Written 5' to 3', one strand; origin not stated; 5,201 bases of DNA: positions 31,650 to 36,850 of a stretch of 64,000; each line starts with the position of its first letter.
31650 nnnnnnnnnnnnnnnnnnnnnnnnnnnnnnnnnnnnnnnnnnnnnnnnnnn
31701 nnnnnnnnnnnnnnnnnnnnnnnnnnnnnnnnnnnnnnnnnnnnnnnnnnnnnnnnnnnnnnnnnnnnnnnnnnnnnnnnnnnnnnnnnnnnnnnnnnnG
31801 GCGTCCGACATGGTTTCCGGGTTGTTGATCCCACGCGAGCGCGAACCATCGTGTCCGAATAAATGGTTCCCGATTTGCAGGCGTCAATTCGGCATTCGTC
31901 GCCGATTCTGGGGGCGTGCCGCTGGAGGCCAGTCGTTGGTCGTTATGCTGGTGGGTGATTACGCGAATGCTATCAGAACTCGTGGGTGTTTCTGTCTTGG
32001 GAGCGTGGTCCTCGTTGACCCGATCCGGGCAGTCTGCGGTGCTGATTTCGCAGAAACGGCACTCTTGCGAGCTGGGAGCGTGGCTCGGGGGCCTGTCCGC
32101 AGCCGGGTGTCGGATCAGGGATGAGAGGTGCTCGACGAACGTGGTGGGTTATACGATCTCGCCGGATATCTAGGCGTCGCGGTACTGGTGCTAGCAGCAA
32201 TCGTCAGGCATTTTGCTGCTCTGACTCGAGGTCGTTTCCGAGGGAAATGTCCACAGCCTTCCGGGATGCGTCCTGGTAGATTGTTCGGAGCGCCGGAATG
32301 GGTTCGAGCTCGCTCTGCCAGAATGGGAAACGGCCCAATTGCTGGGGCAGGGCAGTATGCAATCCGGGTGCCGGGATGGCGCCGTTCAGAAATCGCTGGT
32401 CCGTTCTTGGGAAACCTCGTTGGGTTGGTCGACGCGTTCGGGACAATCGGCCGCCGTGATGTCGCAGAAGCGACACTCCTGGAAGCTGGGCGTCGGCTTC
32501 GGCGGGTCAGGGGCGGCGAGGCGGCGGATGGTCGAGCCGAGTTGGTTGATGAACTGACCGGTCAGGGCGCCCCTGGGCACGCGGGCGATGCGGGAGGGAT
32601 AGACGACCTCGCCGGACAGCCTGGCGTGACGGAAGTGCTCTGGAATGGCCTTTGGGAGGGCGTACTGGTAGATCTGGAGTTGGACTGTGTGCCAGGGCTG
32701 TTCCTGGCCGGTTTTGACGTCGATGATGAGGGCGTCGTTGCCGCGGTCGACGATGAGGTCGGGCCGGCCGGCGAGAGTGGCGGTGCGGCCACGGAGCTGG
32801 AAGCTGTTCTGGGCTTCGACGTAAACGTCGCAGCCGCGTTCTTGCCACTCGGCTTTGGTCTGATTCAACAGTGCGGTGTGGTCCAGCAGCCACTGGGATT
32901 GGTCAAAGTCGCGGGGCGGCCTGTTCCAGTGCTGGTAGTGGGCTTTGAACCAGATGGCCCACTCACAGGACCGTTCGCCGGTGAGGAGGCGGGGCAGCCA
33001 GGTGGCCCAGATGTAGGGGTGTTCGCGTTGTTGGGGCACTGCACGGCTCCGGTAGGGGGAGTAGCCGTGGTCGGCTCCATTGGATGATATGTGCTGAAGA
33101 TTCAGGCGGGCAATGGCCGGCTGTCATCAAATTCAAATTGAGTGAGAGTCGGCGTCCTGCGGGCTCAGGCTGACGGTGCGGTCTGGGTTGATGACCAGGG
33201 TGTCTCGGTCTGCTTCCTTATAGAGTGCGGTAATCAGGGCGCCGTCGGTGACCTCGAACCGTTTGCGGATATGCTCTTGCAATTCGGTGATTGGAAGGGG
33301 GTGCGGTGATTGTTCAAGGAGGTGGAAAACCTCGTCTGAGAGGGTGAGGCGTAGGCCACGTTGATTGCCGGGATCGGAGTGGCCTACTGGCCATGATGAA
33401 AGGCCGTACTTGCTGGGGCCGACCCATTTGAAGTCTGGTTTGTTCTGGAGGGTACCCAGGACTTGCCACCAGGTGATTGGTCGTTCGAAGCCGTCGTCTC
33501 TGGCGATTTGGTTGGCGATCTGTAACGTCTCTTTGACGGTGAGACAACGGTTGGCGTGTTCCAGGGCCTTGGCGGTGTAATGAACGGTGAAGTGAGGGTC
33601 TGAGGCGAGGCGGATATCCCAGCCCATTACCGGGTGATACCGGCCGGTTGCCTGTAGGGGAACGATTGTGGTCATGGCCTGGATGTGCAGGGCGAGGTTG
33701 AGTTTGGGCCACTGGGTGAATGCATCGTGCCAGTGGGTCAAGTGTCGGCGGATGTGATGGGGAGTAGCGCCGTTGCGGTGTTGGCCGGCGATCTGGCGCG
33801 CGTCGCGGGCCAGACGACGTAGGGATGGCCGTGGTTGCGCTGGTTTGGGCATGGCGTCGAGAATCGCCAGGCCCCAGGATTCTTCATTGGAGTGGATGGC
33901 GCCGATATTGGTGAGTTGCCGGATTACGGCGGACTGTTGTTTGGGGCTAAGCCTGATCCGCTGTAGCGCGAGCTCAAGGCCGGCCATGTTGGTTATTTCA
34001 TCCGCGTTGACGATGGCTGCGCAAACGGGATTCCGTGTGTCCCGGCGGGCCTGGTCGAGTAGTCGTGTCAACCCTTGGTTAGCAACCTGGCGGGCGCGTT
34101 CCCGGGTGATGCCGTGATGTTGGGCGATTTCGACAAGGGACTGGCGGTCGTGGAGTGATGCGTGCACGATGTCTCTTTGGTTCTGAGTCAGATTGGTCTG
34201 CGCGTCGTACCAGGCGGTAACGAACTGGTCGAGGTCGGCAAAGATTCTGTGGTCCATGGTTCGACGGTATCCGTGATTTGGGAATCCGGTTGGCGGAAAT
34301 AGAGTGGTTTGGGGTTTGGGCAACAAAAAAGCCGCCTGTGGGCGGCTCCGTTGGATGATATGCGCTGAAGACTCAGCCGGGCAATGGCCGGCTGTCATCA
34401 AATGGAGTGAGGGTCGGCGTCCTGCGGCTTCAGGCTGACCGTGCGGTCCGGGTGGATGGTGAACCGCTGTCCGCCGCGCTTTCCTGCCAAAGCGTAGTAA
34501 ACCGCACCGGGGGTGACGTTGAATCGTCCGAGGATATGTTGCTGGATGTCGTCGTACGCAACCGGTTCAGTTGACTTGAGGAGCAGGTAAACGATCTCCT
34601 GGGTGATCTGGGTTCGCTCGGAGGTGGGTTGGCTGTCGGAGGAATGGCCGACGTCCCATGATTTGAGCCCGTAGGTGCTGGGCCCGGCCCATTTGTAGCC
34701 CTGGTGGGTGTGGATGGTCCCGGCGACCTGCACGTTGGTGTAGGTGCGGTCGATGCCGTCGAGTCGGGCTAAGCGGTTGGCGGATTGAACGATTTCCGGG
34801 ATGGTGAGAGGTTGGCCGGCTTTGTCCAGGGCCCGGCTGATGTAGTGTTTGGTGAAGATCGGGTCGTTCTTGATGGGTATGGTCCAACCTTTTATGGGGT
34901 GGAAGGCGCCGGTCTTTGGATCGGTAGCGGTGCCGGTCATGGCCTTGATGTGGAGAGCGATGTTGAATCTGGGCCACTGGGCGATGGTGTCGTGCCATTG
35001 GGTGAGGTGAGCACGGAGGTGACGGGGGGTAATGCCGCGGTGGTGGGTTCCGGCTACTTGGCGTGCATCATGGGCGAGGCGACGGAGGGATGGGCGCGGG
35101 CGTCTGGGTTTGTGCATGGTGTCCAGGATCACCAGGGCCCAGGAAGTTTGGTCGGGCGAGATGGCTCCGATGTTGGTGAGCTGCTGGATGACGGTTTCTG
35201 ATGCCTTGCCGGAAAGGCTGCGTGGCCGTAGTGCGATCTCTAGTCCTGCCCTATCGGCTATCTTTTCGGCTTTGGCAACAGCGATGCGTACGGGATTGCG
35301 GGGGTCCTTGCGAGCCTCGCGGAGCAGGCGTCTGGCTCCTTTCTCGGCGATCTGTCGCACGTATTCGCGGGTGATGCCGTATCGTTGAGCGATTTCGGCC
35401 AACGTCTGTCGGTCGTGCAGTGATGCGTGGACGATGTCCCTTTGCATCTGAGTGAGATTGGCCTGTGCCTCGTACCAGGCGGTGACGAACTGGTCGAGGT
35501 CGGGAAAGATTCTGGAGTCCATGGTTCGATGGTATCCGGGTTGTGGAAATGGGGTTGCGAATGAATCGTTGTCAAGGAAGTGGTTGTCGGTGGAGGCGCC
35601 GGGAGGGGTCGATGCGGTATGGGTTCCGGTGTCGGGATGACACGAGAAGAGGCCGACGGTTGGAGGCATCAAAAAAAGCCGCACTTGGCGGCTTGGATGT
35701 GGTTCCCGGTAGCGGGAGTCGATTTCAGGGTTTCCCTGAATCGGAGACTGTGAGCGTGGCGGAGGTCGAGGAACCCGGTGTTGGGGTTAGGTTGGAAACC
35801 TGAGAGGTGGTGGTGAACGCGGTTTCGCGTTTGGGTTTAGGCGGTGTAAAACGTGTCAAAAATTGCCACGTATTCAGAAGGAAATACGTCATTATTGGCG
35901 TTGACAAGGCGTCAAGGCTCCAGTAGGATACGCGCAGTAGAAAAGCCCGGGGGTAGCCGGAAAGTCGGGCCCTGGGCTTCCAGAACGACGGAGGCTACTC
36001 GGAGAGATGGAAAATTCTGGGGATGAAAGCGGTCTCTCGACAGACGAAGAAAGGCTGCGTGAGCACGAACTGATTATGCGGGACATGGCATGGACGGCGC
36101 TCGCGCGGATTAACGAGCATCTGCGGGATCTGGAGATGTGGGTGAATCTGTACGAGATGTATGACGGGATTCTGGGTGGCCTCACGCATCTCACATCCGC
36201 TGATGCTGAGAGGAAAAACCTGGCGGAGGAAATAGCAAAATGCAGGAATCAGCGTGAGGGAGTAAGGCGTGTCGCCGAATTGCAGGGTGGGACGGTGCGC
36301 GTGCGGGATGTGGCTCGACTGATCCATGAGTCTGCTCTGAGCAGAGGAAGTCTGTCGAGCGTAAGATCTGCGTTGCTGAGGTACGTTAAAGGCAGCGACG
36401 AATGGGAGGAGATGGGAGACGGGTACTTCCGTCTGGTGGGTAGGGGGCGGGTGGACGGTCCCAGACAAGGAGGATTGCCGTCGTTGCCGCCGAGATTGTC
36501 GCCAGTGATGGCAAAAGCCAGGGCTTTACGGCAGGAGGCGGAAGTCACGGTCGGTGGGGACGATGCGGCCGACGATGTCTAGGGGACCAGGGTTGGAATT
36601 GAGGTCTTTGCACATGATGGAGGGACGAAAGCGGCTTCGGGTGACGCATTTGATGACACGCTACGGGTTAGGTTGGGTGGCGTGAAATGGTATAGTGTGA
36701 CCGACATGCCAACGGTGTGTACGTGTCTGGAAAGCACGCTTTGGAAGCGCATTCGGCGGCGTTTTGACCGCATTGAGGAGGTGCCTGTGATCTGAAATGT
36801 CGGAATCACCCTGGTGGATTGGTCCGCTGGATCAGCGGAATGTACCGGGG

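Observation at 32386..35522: Solo Cas4-like nuclease downstream of two tandem sigma-region-4/HARE-HTH-like paralogs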

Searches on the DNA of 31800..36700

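Call 76: search_rna_families(source=window, start=31800, end=36700, threshold=evalue, max_evalue=1)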
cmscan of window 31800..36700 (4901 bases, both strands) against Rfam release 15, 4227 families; matches with E-value up to 1: 2.
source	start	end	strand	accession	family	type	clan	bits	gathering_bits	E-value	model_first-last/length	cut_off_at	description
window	33388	33469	+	RF01420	snoR113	Gene; snRNA; snoRNA; CD-box;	-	22.3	47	0.22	1-103/103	no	Small nucleolar RNA snoR113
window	35034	35088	+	RF01276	sR53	Gene; snRNA; snoRNA; CD-box;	-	20.8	49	0.13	1-60/60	no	Small nucleolar RNA sR53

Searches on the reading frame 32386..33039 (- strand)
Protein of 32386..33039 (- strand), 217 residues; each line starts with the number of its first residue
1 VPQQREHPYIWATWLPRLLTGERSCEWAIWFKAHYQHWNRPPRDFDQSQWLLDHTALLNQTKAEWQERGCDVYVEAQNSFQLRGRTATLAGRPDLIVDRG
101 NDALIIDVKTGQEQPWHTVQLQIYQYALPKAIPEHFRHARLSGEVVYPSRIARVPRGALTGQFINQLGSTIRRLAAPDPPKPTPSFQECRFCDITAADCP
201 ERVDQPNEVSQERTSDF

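Call 4: search_protein_families(library=pfam, proteins=[window:32386-33039:-], max_evalue=0.1)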
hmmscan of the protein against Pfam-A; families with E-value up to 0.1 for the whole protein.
window:32386-33039:- (217 aa): 2 families
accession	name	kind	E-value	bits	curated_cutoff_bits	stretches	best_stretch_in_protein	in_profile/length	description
PF12705.13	PDDEXK_1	-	8.8e-10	39.4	22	1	60-194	98-242/247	PD-(D/E)XK nuclease superfamily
PF01930.23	Cas_Cas4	-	0.023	15.2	22.7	1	90-130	53-94/160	Domain of unknown function DUF83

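Call 6: search_protein_families(library=padloc, proteins=[window:32386-33039:-], max_evalue=0.01)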
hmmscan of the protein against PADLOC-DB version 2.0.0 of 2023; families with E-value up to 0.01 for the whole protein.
window:32386-33039:- (217 aa): 10 families
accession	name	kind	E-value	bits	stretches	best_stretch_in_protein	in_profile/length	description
PDLC00943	Cas4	-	6.2e-09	34.1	1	25-194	12-174/180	CRISPR-associated protein Cas4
PDLC01250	Cas4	-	6.5e-08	31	1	64-194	50-163/168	"CAS-I,CAS-II,CAS-III,CAS-IV,CAS-V,CAS-VI; acquisition_associated"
PDLC00944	Cas4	-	2.8e-07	28.9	1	78-193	56-171/177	Cas4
PDLC00059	DruK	-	8.6e-07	26.4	1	80-193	117-229/326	PD-(D/E)XK nuclease superfamily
PDLC01447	Cas4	-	7.3e-06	24.5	1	71-193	39-152/161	"CAS-I,CAS-II,CAS-III,CAS-IV,CAS-V,CAS-VI; acquisition_associated"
PDLC00060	DruK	-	0.00013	19.4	1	81-124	135-182/347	PD-(D/E)XK nuclease superfamily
PDLC02410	Aga_Cas4-like_Nuc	-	0.00014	19.7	1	74-134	119-178/255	Class II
PDLC02034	Cas4d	-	0.0006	17.5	1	79-203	62-185/192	-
PDLC01611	Cas4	-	0.0016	16.7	1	69-131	33-93/158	"CAS-I,CAS-II,CAS-III,CAS-IV,CAS-V,CAS-VI; acquisition_associated"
PDLC02083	Cas4_II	-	0.004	15.6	1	32-128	26-112/186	-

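Call 27: find_homologous_proteins(query=window:32389-33039:-)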
Query window:32389-33039:- (217 aa): 694 proteins with E <= 0.001 among 888 candidates; the best 120 are listed.
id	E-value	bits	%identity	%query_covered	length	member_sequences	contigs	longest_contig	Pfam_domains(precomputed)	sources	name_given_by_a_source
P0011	3.3e-144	496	97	100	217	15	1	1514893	PF12705.14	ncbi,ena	-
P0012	4.5e-128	443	87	100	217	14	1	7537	PF12705.14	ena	-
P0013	2.1e-122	425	83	100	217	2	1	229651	PF12705.14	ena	-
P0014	6.0e-108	378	74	100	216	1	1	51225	PF12705.14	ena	-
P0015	1.7e-101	357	72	100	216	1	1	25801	PF12705.14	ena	-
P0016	2.1e-101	356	71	100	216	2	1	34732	PF12705.14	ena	-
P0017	2.3e-101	356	72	98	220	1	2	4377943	PF12705.14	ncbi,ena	-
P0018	1.3e-100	354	70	100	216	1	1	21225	PF12705.14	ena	-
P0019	2.0e-100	353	69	100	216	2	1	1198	PF12705.14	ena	-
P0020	1.5e-99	350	69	100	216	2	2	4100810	PF12705.14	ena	-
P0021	2.4e-99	350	69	98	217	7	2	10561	PF12705.14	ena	-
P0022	1.3e-98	347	69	100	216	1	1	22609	PF01930.24,PF12705.14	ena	-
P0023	1.8e-98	347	67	100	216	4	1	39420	PF12705.14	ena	-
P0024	6.7e-98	345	68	100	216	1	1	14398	PF01930.24,PF12705.14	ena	-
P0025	3.1e-97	343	68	100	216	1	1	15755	PF12705.14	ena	-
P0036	1.7e-94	334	68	99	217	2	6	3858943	PF12705.14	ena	-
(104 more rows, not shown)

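Call 28: search_protein_families(library=ncbifam, proteins=[window:32389-33039:-], max_evalue=0.01)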
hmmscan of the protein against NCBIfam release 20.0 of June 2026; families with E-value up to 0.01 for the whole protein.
window:32389-33039:- (217 aa): 1 family
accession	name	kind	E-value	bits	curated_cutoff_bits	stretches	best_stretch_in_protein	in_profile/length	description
TIGR00372.1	cas4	equivalog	2.3e-08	34.1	65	1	25-194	12-174/180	CRISPR-associated protein Cas4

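Call 43: find_encoding_contigs(protein=P0036, flank=8000, max_places=6)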
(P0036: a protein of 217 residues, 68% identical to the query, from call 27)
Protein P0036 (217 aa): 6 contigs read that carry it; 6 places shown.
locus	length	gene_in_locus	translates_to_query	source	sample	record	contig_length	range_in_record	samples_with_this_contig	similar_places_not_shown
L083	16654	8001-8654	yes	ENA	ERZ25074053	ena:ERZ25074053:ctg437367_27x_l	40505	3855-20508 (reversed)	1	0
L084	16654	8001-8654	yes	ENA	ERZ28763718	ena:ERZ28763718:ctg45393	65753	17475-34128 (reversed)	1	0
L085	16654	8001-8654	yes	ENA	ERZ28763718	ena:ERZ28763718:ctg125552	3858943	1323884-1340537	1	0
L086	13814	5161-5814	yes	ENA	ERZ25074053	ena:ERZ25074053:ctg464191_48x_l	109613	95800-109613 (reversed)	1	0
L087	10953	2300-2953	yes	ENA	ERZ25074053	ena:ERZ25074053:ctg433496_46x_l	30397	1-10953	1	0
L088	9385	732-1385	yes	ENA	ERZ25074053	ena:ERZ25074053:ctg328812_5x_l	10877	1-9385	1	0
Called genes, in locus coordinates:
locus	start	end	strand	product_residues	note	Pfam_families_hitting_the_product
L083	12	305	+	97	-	-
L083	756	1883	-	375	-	PF14659:Phage_int_SAM_3, PF00589:Phage_integrase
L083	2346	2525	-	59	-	PF12728:HTH_17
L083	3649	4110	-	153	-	-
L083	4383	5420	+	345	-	PF07510:GmrSD_C (weak), PF05901:Excalibur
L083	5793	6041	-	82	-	-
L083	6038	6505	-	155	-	PF14367:DUF4411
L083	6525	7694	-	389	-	PF01381:HTH_3 (faint), PF06114:Peptidase_M78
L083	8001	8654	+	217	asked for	PF12705:PDDEXK_1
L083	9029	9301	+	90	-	-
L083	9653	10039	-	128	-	PF13358:DDE_3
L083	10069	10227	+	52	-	-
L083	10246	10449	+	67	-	-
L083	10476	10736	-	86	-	-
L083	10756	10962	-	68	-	PF02796:HTH_7 (faint)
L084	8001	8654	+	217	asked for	PF12705:PDDEXK_1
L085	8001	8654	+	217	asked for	PF12705:PDDEXK_1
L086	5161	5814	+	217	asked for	PF12705:PDDEXK_1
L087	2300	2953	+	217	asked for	PF12705:PDDEXK_1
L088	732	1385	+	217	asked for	PF12705:PDDEXK_1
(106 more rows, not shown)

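Call 44: find_encoding_contigs(protein=P0017, flank=8000, max_places=3)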
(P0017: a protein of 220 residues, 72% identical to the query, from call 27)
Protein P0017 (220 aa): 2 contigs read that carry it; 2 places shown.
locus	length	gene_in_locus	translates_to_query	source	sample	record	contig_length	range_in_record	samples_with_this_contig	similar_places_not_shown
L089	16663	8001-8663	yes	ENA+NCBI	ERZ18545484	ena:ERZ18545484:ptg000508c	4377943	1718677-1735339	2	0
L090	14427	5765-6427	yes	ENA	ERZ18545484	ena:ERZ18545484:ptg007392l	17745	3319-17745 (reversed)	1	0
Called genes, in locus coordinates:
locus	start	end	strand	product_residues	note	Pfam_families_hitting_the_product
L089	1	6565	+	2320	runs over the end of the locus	PF12733:Cadherin-like, PF00041:fn3 (faint), PF28381:Ig_TRS130 (faint), PF22729:NCH3 (faint), PF12733:Cadherin-like, PF03160:Calx-beta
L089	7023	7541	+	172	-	PF13408:Zn_ribbon_recom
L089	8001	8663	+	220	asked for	PF12705:PDDEXK_1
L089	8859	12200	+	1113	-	PF02384:N6_Mtase, PF20473:MmeI_Mtase (faint), PF01170:UPF0020 (faint), PF07669:Eco57I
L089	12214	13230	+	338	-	PF14022:DUF4238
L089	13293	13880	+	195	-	-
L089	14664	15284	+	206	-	-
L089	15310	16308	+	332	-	-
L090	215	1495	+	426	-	PF22729:NCH3 (faint), PF03160:Calx-beta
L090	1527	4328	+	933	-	PF25059:FN3_DSCAM-DSCAML_C (faint), PF25833:Fn3_SaeA_3rd (faint), PF00041:fn3 (weak)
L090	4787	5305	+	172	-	PF13408:Zn_ribbon_recom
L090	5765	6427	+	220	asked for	PF12705:PDDEXK_1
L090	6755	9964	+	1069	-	PF02384:N6_Mtase, PF01170:UPF0020 (faint), PF20473:MmeI_Mtase (faint), PF07669:Eco57I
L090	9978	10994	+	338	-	PF14022:DUF4238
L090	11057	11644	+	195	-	-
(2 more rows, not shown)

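Call 73: search_solved_structures(query=window:32389-33039:-, max_evalue=1, show_alignments=2)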
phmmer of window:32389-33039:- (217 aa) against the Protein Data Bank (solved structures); distinct sequences matched with E-value up to 1: 3.
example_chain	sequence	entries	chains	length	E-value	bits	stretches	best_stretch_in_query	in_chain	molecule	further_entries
4ic1_A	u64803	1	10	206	0.0052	19.5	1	71-128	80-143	Uncharacterized protein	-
4r5q_A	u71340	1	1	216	0.0066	19.2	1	86-128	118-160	CRISPR-associated exonuclease, Cas4 family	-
8c8q_E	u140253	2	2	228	0.086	15.5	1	83-188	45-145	Cytochrome c oxidase polypeptide 5, mitochondrial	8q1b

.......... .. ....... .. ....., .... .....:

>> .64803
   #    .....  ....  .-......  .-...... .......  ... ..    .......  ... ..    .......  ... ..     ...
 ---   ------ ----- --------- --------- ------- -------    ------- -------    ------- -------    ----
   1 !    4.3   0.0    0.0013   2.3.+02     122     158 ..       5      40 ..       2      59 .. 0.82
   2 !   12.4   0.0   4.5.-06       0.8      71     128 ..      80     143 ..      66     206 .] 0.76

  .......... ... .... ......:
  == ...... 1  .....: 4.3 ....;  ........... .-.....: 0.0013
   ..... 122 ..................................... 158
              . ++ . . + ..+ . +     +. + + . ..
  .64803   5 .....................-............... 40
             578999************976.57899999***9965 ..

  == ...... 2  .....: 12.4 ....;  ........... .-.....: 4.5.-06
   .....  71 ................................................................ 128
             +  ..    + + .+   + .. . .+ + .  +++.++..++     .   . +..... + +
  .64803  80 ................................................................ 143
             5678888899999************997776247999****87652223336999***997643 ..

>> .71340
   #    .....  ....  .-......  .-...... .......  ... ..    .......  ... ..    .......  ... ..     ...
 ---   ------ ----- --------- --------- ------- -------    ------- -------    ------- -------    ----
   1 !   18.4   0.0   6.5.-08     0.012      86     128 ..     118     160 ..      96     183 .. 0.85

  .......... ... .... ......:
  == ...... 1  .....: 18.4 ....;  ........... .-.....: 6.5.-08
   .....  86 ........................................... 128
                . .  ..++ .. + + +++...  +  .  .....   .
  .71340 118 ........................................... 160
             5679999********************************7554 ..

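Call 90: search_protein_families(library=phrogs, proteins=[window:32389-33039:-], max_evalue=0.001)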
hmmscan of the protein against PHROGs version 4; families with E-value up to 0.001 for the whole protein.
window:32389-33039:- (217 aa): 3 families
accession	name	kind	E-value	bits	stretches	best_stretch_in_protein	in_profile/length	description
phrog_69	-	DNA, RNA and nucleotide metabolism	4.3e-09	36.9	1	36-208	157-332/501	exonuclease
phrog_298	-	DNA, RNA and nucleotide metabolism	5.1e-06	27.1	1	55-128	135-211/293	exonuclease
phrog_1706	-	DNA, RNA and nucleotide metabolism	1.9e-05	25.3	1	25-197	58-244/293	CRISPR/Cas system associated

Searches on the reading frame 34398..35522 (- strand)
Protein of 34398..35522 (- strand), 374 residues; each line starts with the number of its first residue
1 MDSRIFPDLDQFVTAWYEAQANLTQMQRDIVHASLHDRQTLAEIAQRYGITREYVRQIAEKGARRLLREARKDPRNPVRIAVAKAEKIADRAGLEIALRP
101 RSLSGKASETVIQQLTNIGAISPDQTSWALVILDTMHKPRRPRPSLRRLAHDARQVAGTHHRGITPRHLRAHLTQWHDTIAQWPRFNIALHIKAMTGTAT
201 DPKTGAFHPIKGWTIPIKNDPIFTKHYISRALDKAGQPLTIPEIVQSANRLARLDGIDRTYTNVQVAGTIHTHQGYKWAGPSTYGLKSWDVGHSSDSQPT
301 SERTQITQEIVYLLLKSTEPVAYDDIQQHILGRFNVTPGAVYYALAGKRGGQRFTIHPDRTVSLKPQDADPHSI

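Call 4: search_protein_families(library=pfam, proteins=[window:34398-35522:-], max_evalue=0.1)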
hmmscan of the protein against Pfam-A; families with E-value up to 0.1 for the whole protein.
window:34398-35522:- (374 aa): 6 families
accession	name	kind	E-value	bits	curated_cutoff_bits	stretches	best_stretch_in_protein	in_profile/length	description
PF04545.22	Sigma70_r4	-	1.4e-09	37.8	24.1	1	22-66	4-48/50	Sigma-70, region 4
PF16007.11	DUF4777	-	0.014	16.1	34.4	0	222-247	3-28/66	Domain of unknown function (DUF4777)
PF16509.11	KORA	-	0.022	15.4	26.7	1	22-62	14-54/84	TrfB plasmid transcriptional repressor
PF13518.12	HTH_28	-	0.022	15.3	25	0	30-58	5-32/52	Helix-turn-helix domain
PF03221.22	HTH_Tnp_Tc5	-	0.045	14.2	22.2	0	226-254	10-37/66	Tc5 transposase DNA-binding domain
PF05119.17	Terminase_4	-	0.084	13.7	24.7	0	34-102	19-87/98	Phage terminase, small subunit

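Call 6: search_protein_families(library=padloc, proteins=[window:34398-35522:-], max_evalue=0.01)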
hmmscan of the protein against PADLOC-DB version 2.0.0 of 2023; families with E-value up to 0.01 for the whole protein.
window:34398-35522:- (374 aa): 1 family
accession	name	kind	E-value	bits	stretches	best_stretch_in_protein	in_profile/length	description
PDLC04133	mad1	-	0.003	15.8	0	39-62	6-29/60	mads_1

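Call 28: search_protein_families(library=ncbifam, proteins=[window:34401-35522:-], max_evalue=0.01)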
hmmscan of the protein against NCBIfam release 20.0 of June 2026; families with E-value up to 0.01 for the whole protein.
window:34401-35522:- (374 aa): 12 families
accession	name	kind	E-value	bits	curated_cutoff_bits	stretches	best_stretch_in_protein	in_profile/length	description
TIGR02937.1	sigma70-ECF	superfamily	2.1e-05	24.2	42.9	1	18-68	113-163/165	sigma-70 family RNA polymerase sigma factor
NF005143.0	PRK06596.1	subfamily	0.00011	21.7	241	1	18-65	226-276/285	RNA polymerase factor sigma-32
NF004207.0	PRK05657.1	equivalog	0.00015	21.2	394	1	8-69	254-316/329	RNA polymerase sigma factor RpoS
NF004564.0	PRK05901.2-2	equivalog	0.0002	20.1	617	1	34-73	447-485/500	RNA polymerase sigma factor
TIGR02392.1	rpoH_proteo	equivalog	0.00031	20.5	323.1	1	18-65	214-263/270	RNA polymerase sigma factor RpoH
TIGR02393.1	RpoD_Cterm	equivalog_domain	0.00038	20.1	354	1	33-72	194-230/238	RNA polymerase sigma factor RpoD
NF041931.2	MzaA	equivalog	0.00063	18.7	800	1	37-73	672-708/726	MZA anti-phage system associated sigma-70 family RNA polymerase sigma factor MzaA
TIGR02394.1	rpoS_proteo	equivalog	0.00089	18.8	378.7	1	10-68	213-272/285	RNA polymerase sigma factor RpoS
NF004560.0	PRK05901.1-1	equivalog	0.0029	16.8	711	1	39-68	475-504/516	RNA polymerase sigma factor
NF005643.0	PRK07406.1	equivalog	0.0033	16.5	500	1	38-71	355-388/397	RNA polymerase sigma factor RpoD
NF045758.2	YlxM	equivalog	0.007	16.5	80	0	23-58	17-52/72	YlxM family DNA-binding protein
NF004566.0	PRK05901.2-4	equivalog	0.0086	15.3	531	0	38-67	402-431/448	RNA polymerase sigma factor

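Call 90: search_protein_families(library=phrogs, proteins=[window:34401-35522:-], max_evalue=0.001)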
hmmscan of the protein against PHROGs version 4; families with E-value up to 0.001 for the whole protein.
window:34401-35522:- (374 aa): 1 family
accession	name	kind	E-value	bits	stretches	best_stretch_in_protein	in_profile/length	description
phrog_351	-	transcription regulation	0.00019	21.2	1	12-73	665-729/928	RNA polymerase sigma factor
